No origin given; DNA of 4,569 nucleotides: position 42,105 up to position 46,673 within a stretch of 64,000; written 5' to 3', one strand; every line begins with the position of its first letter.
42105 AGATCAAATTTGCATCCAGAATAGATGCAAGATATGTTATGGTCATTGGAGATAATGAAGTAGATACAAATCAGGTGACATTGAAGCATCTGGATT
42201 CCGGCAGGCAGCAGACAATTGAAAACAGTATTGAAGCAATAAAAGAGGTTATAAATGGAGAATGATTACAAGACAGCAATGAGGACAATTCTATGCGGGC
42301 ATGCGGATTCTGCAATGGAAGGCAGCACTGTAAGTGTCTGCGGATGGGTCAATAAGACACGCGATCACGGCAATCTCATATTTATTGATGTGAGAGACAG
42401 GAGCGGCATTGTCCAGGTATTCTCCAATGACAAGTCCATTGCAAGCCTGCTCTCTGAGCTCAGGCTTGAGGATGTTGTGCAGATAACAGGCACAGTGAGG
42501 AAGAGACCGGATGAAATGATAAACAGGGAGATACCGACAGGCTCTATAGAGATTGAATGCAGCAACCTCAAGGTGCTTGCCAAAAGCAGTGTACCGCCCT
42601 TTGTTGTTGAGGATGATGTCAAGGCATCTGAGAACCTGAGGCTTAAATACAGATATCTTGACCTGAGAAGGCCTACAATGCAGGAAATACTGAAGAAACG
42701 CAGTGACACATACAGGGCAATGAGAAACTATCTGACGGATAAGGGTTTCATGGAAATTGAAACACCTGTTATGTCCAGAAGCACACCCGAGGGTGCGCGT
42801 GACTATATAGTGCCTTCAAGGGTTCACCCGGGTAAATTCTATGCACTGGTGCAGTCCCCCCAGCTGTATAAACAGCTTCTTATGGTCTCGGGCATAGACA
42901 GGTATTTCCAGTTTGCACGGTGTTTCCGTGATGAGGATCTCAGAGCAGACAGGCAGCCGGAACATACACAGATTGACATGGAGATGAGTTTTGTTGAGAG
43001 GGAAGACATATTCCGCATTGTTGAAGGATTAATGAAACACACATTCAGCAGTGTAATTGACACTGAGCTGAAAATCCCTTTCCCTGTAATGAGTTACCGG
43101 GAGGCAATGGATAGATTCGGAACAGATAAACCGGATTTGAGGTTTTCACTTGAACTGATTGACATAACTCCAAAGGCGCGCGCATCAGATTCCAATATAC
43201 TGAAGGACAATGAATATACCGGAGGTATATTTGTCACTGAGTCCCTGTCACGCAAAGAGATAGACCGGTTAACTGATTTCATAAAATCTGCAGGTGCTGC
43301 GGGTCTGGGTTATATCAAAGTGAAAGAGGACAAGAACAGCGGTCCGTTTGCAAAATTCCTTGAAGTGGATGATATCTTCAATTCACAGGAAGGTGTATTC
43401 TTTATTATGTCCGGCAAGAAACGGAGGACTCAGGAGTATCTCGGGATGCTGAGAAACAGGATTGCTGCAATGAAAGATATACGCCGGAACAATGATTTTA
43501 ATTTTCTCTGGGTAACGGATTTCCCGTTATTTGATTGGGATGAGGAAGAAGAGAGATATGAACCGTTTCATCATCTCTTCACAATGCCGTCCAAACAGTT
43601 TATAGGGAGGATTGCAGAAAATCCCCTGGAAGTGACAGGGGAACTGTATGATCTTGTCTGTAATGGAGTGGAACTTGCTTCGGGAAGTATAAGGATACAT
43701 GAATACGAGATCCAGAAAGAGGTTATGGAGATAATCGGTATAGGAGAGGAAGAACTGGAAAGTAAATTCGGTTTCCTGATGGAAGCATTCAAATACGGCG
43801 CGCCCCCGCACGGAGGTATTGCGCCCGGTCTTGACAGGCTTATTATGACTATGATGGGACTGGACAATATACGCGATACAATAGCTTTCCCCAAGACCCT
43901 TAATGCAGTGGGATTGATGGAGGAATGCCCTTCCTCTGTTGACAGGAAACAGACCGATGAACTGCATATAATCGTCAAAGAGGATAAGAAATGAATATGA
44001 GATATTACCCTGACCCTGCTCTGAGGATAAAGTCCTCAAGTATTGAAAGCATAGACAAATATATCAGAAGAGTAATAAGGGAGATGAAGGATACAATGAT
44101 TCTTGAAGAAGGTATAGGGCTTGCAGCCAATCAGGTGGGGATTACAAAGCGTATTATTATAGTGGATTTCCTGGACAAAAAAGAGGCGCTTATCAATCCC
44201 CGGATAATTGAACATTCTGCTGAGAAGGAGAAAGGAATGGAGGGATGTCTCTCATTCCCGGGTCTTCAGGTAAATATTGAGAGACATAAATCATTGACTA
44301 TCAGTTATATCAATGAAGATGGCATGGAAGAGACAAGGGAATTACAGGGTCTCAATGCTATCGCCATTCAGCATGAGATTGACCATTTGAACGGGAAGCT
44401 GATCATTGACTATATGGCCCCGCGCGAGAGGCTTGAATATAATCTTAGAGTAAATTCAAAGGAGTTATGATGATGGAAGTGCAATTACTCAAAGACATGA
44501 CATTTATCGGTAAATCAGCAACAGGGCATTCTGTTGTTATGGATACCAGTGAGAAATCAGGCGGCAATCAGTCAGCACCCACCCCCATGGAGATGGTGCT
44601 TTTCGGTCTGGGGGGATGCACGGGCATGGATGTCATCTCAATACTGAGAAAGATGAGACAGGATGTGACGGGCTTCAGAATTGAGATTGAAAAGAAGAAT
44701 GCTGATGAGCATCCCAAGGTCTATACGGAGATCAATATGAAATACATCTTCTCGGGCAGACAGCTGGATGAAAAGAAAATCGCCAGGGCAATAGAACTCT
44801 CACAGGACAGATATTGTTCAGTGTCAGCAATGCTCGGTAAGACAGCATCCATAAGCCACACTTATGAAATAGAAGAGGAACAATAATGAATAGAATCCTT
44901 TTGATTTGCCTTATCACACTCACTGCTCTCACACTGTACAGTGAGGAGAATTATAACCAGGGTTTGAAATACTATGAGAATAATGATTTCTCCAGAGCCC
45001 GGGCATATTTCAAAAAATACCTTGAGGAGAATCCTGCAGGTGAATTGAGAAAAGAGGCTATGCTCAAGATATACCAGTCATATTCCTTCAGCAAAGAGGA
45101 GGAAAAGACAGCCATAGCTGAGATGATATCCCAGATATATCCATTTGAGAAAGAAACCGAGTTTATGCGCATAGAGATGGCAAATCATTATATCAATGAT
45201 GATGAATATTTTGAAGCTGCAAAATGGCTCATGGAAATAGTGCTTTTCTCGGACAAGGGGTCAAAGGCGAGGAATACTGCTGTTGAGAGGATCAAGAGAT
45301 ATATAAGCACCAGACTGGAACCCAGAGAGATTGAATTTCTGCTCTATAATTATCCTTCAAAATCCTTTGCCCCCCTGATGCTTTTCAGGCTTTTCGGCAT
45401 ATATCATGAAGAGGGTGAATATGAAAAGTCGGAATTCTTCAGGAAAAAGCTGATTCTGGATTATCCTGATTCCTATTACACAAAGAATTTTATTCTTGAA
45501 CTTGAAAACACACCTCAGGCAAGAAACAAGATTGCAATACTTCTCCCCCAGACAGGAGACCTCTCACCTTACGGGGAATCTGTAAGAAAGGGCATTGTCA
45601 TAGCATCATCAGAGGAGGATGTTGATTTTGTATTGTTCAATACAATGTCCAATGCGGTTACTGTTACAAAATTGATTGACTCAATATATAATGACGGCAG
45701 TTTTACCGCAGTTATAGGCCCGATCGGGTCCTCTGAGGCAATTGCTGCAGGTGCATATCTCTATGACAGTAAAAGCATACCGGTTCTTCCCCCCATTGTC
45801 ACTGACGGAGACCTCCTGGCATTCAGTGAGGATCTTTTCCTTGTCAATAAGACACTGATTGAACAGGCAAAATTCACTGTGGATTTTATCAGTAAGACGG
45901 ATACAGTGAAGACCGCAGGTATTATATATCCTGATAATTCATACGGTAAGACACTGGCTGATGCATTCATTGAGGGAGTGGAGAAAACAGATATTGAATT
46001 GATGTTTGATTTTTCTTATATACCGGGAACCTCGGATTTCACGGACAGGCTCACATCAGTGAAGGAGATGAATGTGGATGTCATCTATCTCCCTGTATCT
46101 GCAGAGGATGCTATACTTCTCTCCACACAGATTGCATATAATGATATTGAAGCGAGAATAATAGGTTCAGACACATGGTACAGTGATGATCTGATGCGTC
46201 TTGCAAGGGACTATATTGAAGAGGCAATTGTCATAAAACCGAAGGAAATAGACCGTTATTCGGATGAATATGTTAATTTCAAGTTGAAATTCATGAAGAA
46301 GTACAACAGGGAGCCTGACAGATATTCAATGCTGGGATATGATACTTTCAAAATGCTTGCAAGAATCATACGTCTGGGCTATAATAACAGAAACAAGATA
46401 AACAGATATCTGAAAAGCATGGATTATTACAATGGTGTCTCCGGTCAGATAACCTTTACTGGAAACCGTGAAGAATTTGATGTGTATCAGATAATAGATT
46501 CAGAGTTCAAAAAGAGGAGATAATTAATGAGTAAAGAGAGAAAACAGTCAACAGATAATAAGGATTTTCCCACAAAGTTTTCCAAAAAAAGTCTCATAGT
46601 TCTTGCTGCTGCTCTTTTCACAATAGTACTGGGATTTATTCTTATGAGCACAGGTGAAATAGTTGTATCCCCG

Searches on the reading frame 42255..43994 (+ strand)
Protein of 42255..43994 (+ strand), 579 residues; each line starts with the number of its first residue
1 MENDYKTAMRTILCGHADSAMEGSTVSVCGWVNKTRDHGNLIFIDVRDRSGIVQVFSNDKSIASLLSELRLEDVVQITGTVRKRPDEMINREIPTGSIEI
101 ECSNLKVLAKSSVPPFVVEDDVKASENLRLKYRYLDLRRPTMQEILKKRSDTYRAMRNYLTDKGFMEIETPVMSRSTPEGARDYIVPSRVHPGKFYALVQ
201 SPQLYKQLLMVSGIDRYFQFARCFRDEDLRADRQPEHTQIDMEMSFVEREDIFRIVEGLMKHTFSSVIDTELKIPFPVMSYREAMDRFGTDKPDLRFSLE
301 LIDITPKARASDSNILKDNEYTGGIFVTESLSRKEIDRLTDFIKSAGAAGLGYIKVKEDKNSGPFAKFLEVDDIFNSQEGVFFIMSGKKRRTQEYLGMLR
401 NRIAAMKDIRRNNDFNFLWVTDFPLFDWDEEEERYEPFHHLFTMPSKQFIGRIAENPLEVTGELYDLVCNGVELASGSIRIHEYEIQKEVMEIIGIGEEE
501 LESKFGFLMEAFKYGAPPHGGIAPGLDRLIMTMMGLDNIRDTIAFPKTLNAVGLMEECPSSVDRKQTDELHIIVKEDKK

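Call 29: search_protein_families(library=pfam, proteins=[window:42255-43994:+])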
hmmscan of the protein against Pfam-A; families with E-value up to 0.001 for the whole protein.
window:42255-43994:+ (579 aa): 3 families
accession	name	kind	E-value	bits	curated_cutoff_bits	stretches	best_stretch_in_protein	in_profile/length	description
PF00152.25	tRNA-synt_2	-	1.3e-119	399.2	25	1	126-548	2-307/308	tRNA synthetases class II (D, K and N)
PF01336.31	tRNA_anti-codon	-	6.5e-18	64.9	27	1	26-108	1-75/75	OB-fold nucleic acid binding domain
PF02938.19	GAD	-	2.4e-09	37.8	23.4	1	327-370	16-62/95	GAD domain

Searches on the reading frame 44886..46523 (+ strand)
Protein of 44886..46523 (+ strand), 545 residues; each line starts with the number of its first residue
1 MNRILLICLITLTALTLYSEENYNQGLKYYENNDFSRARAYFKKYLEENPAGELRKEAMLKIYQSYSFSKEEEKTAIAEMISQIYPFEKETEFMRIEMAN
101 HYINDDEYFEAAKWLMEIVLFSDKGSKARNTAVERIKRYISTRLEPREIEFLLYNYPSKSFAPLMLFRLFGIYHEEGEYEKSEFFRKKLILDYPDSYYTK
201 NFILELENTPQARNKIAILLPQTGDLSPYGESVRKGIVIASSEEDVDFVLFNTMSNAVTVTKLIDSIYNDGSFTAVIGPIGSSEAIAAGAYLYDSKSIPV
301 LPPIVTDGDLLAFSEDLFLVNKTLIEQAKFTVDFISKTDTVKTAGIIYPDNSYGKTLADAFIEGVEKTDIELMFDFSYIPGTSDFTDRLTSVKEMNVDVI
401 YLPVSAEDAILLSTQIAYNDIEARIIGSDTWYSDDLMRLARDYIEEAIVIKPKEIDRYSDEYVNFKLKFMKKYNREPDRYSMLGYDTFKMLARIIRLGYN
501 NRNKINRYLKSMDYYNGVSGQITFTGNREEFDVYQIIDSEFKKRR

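Call 29: search_protein_families(library=pfam, proteins=[window:44886-46523:+])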
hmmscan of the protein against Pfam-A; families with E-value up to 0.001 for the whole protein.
window:44886-46523:+ (545 aa): 4 families
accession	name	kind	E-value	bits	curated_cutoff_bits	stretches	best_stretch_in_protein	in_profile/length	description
PF13458.12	Peripla_BP_6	-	3.1e-28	99.9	31.7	1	215-528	3-326/343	Periplasmic binding protein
PF01094.35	ANF_receptor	-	3.8e-15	56.2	25.4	1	245-537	24-351/353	Receptor family ligand binding region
PF04348.19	LppC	-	0.00041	19.5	28.8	0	202-361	206-366/563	LppC putative lipoprotein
PF07719.23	TPR_2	-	0.0007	20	27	0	21-50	3-32/34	Tetratricopeptide repeat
